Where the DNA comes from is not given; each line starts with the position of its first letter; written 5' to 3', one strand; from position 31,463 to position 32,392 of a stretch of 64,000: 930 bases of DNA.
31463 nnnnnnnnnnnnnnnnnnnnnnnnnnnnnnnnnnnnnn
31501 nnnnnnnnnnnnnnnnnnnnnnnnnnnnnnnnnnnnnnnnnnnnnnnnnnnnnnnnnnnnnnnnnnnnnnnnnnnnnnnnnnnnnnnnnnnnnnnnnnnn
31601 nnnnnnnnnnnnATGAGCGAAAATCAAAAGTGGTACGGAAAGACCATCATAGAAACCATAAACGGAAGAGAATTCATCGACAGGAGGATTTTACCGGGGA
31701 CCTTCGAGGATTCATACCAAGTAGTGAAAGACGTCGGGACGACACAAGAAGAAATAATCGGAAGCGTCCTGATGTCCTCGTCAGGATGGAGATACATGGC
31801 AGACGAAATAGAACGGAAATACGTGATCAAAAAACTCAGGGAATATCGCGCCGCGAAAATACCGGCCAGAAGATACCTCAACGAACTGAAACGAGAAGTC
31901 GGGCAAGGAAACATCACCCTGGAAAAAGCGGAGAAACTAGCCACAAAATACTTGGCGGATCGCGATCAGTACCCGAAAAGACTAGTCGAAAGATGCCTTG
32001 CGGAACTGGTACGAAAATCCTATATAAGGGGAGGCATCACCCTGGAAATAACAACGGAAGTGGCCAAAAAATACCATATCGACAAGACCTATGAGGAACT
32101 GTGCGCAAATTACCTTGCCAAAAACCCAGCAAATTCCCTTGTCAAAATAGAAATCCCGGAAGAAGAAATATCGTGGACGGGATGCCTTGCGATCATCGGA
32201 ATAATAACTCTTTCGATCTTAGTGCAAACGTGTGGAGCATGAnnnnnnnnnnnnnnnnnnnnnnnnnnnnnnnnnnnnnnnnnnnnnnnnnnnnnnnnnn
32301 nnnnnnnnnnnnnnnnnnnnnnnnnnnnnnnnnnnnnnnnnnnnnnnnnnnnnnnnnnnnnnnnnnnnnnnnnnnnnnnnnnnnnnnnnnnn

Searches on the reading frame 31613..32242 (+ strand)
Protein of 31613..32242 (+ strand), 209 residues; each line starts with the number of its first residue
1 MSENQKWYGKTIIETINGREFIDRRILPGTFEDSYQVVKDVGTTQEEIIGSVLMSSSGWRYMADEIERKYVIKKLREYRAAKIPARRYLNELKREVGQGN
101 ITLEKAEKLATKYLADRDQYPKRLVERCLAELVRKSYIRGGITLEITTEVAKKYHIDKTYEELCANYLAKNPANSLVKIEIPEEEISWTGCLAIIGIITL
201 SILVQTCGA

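Call 25: search_protein_families(library=phrogs, proteins=[window:31613-32242:+], max_evalue=1)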
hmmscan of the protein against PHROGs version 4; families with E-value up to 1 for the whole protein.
window:31613-32242:+ (209 aa): 5 families
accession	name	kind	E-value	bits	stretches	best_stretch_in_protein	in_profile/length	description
phrog_299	-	unknown function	0.015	16.3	1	135-175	4-45/61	-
phrog_5127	-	integration and excision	0.034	14.6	1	23-135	83-187/355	integrase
phrog_9741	-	unknown function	0.044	15.2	1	28-79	32-84/94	-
phrog_24134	-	head and packaging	0.17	12.1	1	10-64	116-167/222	virion structural protein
phrog_25134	-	unknown function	0.24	13.1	0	153-190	12-49/98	-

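Call 26: search_protein_families(library=pfam, proteins=[window:31613-32242:+], max_evalue=1)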
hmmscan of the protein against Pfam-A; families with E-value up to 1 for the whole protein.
window:31613-32242:+ (209 aa): 3 families
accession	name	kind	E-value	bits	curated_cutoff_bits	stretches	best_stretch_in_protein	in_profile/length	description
PF25766.1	TPR_RPAP1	-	0.014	15.3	27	1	98-169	45-117/221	RNA polymerase II-associated protein 1, TPR repeats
PF11310.13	DUF3113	-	0.066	13.6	25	1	135-175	4-45/60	Protein of unknown function (DUF3113)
PF08113.16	CoxIIa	-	0.13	12.5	20.7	1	189-204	5-20/33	Cytochrome c oxidase subunit IIa family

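Call 27: find_encoding_contigs(protein=window:31613-32242:+, flank=10000, max_places=8)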
Protein window:31613-32242:+ (209 aa): no gene with exactly this product is on record in the collection.

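Call 29: find_homologous_proteins(query=window:31613-32242:+, max_evalue=0.01)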
Query window:31613-32242:+ (209 aa): 1 proteins with E <= 0.01 among 396 candidates.
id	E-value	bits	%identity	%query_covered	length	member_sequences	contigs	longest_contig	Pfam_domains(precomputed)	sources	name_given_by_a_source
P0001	7.8e-132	455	100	100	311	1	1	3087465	-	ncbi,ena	-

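Call 30: find_encoding_contigs(protein=P0001, flank=3000, max_places=4)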
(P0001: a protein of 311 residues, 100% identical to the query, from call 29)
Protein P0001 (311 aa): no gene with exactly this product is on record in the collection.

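Call 31: list_cluster_members(proteins=[P0001])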
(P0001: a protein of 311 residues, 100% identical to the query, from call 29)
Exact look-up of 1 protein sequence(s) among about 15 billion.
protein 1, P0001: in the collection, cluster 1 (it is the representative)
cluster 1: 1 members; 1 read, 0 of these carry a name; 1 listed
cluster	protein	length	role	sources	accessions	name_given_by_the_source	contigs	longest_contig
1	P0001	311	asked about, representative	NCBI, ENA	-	-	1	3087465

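Call 36: find_related_loci(query=window:31613-32242:+, collection=metagenome_contigs, flank=5000)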
Query window:31613-32242:+ (209 aa) in metagenome_contigs; peptide patterns used: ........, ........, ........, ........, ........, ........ (x = any residue, [..] = any of these).
206 stretches matched a pattern, but none encodes a relative of the query by tblastn (E <= 1e-3).

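Call 37: find_related_loci(query=window:31613-32242:+, collection=viral_contigs, flank=5000)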
Query window:31613-32242:+ (209 aa) in viral_contigs; peptide patterns used: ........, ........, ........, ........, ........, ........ (x = any residue, [..] = any of these).
12 stretches matched a pattern, but none encodes a relative of the query by tblastn (E <= 1e-3).

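Call 41: search_protein_representatives(protein=window:31613-32242:+)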
Query: 209 residues. Proteins with E-value up to 0.001 (for the whole library): 2; up to 1e-10: 1; up to 1e-30: 1. The best 2 are listed.
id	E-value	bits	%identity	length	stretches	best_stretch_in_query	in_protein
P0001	2.5e-132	454.9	100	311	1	1-209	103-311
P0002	7.9e-06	42.0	26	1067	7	39-78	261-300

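Call 45: search_protein_families(library=ncbifam, proteins=[P0001], max_evalue=1)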
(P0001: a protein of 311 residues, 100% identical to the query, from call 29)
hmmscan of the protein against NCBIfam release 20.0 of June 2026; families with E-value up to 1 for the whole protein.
P0001 (311 aa): 0 families

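Call 46: search_protein_families(library=padloc, proteins=[P0001], max_evalue=1)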
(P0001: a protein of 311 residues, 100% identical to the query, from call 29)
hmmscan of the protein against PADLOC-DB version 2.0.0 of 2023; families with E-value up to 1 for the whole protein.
P0001 (311 aa): 0 families

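Call 55: search_dna_similar(query=window:31613-32242:+, collection=phages, mode=protein, max_evalue=0.1, max_rows=8)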
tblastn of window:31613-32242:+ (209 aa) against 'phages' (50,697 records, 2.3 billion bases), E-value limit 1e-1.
No match.

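Call 56: search_dna_similar(query=window:31613-32242:+, collection=plasmids, mode=protein, max_evalue=0.1, max_rows=8)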
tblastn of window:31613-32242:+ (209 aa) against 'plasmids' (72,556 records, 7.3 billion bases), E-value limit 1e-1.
No match.

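Call 69: predict_structure(protein=window:31613-32242:+)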
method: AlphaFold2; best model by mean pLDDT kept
length: 209 residues; sequences in the alignment: 1
mean_pLDDT: 42.4   pTM: 0.27
mean pLDDT of the five models: 42.4, 41.9, 38.9, 34.9, 33.7
residues with pLDDT >= 90: 0; 70-90: 0; 50-70: 32; < 50: 177
segments of 3 or more residues with pLDDT < 50: 2-6, 15-28, 34-43, 49-69, 75-86, 101-104, 113-209
pLDDT, mean of each block of 10 residues (from residue 1): 49 47 46 47 48 42 45 49 50 52 50 45 40 35 33 39 39 31 34 35 32
secondary structure, 60 per line:
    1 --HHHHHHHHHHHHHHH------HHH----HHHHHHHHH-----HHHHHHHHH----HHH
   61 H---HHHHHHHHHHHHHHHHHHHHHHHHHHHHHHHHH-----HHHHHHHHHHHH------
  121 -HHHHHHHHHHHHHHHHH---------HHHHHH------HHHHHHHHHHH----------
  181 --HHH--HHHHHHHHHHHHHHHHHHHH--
elements in order: H3-17 H31-39 H45-53 H58-61 H65-97 H103-114 H122-138 H148-153 H160-170 H188-207
